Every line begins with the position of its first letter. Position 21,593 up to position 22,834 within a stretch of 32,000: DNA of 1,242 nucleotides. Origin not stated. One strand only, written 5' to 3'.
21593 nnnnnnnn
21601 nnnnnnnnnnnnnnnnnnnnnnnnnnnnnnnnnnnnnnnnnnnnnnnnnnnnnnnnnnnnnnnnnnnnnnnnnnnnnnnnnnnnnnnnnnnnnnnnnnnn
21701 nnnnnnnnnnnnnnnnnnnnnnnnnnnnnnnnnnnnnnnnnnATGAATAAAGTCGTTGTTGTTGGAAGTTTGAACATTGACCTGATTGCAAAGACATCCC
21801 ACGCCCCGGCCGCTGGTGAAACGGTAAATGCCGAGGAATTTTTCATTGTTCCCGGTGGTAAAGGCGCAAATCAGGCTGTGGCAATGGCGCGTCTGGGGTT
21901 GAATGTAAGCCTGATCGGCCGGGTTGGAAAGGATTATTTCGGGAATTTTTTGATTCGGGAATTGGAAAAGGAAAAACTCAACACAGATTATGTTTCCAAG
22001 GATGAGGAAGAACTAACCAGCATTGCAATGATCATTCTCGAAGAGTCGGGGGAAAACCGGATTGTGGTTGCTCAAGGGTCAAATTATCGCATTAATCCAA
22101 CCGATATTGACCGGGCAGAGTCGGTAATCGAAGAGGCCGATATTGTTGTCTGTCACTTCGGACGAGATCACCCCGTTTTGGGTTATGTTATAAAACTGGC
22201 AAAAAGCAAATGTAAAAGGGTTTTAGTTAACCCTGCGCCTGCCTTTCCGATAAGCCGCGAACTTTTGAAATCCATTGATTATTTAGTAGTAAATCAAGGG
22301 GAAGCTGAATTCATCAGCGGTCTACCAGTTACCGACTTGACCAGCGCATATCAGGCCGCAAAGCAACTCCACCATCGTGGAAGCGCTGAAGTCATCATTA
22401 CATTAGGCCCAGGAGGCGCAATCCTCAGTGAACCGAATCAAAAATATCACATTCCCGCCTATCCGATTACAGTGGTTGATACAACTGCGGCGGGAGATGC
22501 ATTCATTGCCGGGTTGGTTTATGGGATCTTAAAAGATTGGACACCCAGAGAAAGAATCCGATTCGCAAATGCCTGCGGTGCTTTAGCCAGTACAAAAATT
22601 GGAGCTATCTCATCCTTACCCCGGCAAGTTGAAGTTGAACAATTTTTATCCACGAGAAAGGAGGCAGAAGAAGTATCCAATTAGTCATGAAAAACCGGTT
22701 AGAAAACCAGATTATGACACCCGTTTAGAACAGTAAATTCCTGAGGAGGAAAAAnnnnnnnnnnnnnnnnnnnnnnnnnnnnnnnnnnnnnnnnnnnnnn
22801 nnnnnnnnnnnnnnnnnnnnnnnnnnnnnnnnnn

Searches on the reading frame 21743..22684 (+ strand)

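Call 66: search_protein_families(library=pfam, proteins=[window:21743-22684:+], max_evalue=0.0001)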
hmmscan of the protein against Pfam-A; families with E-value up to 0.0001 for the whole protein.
window:21743-22684:+ (313 aa): 1 family
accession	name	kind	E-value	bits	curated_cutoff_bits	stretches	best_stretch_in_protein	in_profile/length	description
PF00294.29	PfkB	-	4.3e-72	243.4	25.8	1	1-293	1-300/302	pfkB family carbohydrate kinase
